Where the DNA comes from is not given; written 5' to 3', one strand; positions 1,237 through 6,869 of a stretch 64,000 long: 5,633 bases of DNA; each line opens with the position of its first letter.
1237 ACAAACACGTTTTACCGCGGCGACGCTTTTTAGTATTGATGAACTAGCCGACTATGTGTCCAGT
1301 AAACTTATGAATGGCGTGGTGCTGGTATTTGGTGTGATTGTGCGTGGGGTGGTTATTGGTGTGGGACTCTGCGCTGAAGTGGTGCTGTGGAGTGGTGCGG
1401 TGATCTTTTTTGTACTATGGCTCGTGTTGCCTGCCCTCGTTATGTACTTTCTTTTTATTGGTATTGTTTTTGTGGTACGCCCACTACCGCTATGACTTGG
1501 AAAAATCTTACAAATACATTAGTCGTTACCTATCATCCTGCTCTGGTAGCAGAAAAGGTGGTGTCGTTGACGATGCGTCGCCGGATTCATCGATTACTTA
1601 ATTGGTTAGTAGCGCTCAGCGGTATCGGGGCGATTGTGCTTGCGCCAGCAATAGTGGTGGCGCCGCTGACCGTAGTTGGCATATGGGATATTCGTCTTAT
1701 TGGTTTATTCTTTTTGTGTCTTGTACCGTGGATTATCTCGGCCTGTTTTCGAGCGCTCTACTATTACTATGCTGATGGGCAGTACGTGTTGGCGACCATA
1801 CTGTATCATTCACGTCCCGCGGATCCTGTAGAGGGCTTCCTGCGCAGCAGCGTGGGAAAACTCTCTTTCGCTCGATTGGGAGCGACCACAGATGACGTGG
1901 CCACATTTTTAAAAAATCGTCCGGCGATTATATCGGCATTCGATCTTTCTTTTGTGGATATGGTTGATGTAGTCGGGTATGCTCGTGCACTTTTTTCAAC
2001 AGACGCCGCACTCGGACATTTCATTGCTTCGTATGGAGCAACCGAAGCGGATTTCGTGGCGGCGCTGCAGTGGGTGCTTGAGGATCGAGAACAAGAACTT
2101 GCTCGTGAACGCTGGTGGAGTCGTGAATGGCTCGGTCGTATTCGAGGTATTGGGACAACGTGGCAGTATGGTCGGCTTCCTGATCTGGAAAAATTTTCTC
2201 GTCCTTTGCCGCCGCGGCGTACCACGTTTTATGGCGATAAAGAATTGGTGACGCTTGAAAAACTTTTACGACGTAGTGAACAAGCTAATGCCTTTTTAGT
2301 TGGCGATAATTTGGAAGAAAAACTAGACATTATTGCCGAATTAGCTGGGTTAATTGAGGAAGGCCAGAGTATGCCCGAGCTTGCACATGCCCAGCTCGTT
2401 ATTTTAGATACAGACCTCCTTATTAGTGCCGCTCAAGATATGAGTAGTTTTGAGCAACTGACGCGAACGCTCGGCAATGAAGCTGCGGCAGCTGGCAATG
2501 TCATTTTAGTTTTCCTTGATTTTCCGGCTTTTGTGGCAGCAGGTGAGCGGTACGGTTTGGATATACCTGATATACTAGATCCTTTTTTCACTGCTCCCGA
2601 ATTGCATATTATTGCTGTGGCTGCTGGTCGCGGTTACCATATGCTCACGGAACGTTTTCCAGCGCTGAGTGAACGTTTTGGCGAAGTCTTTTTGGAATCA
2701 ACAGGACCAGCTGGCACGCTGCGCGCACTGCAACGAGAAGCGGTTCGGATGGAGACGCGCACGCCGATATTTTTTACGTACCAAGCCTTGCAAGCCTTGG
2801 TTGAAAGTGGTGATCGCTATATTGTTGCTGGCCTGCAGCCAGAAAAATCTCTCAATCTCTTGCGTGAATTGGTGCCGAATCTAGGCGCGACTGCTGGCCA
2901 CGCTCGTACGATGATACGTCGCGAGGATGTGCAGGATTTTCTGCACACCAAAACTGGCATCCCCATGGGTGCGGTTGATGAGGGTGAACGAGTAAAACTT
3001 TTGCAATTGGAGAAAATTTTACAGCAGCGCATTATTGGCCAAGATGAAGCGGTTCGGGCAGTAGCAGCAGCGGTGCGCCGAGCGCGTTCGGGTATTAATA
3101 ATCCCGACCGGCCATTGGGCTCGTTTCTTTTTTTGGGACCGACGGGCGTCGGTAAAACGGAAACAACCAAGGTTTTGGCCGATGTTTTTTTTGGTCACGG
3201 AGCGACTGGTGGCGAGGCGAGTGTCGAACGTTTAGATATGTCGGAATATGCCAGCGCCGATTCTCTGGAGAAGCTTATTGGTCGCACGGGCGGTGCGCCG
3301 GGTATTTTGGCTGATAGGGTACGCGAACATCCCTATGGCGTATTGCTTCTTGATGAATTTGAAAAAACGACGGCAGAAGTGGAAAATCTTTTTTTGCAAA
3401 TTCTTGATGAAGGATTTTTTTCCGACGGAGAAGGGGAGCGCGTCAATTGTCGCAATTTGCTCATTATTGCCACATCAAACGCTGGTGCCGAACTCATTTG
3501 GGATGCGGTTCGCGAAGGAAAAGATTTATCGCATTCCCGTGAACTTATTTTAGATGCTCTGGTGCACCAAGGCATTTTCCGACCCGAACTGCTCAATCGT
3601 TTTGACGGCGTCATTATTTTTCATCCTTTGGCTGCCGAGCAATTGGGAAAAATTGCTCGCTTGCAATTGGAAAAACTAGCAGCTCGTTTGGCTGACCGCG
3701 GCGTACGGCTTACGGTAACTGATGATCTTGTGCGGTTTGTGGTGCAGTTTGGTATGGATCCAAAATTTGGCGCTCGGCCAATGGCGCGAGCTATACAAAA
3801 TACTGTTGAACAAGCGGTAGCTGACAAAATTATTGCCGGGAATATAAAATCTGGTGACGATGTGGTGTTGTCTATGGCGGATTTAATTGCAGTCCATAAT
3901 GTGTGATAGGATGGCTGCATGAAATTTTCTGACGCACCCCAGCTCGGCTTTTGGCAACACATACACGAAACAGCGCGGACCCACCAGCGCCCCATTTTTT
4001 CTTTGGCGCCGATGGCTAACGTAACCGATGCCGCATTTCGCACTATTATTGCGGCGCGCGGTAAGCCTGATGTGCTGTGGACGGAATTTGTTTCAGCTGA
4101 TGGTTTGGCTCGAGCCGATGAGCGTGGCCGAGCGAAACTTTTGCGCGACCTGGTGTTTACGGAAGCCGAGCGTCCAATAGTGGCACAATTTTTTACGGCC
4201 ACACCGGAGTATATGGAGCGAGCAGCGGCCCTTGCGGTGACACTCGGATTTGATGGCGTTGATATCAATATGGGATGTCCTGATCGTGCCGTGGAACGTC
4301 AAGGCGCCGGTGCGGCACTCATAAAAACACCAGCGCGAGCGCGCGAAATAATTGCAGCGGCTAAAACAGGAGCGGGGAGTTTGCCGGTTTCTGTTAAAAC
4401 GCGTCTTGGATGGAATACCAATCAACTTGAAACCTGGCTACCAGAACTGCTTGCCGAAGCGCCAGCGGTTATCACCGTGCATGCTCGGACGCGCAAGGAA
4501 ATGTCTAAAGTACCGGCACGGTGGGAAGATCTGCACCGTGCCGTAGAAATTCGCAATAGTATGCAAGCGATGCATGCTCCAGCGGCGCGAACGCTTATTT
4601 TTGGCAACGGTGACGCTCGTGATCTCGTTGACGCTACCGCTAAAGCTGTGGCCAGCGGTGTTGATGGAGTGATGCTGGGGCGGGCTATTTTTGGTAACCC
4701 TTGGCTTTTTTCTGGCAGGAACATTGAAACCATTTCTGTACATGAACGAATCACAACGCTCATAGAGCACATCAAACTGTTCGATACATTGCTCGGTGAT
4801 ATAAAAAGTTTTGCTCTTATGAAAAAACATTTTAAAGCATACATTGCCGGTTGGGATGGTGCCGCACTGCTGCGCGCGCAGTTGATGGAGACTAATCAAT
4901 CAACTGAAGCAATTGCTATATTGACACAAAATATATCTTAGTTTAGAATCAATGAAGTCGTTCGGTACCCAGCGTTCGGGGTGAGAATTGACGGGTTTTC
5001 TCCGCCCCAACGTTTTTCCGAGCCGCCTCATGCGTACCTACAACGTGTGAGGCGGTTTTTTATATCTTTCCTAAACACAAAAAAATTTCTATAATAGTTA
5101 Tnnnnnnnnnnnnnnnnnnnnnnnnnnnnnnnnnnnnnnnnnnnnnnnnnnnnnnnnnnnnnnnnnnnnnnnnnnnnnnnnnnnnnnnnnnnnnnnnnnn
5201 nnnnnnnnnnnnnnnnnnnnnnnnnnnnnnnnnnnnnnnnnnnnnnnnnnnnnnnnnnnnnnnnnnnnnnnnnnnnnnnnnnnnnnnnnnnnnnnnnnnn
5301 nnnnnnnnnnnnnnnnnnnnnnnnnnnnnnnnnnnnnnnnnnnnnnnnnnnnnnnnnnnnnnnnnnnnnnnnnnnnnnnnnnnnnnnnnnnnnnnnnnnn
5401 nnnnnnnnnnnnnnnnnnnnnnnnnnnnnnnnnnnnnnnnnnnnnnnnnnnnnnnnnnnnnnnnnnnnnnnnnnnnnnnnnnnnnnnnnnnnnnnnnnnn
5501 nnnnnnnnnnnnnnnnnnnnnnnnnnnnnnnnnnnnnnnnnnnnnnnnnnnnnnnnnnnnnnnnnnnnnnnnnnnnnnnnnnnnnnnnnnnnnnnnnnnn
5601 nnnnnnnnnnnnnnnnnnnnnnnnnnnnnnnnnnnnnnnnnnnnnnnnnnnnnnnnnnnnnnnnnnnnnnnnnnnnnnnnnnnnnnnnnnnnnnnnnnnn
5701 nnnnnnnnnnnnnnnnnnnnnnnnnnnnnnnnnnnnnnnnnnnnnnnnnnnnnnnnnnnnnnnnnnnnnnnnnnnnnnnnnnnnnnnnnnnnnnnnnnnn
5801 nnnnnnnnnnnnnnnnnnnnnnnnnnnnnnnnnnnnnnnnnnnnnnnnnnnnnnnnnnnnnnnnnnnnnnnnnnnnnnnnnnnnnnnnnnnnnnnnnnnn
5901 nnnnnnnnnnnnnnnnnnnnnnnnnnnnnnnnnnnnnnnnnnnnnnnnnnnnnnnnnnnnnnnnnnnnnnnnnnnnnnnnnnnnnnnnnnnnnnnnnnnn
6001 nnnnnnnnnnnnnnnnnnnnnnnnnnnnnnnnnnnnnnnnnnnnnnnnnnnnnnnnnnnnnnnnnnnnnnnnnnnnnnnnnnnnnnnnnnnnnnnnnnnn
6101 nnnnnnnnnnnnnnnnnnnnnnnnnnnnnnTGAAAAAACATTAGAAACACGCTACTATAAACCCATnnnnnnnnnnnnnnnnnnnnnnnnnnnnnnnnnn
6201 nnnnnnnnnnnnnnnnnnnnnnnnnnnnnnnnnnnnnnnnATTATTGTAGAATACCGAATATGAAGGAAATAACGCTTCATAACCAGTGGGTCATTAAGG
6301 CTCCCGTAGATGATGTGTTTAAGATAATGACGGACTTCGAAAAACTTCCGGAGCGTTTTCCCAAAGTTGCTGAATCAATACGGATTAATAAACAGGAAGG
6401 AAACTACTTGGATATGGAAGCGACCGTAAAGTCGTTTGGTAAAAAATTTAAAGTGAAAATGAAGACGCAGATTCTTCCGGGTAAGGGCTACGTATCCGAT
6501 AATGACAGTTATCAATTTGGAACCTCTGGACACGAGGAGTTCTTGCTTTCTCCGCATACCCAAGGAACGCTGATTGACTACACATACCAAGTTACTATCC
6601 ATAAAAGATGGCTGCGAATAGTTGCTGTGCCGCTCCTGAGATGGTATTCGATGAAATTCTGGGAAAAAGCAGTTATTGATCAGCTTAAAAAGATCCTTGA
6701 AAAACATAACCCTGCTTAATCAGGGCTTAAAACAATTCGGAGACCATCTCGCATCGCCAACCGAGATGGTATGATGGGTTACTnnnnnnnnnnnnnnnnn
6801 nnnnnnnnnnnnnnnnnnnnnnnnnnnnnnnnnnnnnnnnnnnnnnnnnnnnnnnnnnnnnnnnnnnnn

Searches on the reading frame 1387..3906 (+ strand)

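Call 40: search_protein_families(library=pfam, proteins=[window:1387-3906:+], max_evalue=0.0001)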
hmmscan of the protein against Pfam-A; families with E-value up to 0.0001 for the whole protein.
window:1387-3906:+ (839 aa): 4 families
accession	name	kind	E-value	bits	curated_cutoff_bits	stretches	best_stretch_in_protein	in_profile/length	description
PF07724.20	AAA_2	-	6.2e-37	127.6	27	1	575-740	1-164/166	AAA domain (Cdc48 subfamily)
PF10431.15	ClpB_D2-small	-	5.9e-24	84.4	21.9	1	748-827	1-80/81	C-terminal, D2-small domain, of ClpB protein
PF07728.20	AAA_5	-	1.1e-06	29.1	22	1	580-700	2-124/139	AAA domain (dynein-related subfamily)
PF00004.35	AAA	-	7.2e-05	23.7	21.2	0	581-706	2-116/131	ATPase family associated with various cellular activities (AAA)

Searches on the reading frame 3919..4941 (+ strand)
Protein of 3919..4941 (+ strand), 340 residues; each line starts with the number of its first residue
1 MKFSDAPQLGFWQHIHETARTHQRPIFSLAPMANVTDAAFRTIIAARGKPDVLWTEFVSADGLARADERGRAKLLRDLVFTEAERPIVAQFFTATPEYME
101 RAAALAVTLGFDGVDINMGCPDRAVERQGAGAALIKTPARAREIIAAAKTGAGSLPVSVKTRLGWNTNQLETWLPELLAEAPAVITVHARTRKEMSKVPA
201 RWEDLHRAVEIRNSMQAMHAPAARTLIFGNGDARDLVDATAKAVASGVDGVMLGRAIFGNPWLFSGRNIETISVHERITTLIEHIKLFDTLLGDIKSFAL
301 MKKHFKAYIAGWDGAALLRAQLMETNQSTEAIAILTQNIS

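Call 40: search_protein_families(library=pfam, proteins=[window:3919-4941:+], max_evalue=0.0001)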
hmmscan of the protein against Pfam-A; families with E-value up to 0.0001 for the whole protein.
window:3919-4941:+ (340 aa): 1 family
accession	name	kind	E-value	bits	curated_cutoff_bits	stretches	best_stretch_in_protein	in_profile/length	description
PF01207.24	Dus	-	8.2e-55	186.5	20.4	1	29-336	2-303/311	Dihydrouridine synthase (Dus)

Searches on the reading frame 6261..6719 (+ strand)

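Call 40: search_protein_families(library=pfam, proteins=[window:6261-6719:+], max_evalue=0.0001)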
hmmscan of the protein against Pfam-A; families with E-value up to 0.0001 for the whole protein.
window:6261-6719:+ (152 aa): 2 families
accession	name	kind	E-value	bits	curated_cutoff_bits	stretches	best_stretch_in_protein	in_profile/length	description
PF03364.25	Polyketide_cyc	-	2.7e-06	28.1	23.4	1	12-67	1-56/126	Polyketide cyclase / dehydrase and lipid transport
PF10604.15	Polyketide_cyc2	-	6.1e-06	27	27.4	1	9-144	7-132/142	Polyketide cyclase / dehydrase and lipid transport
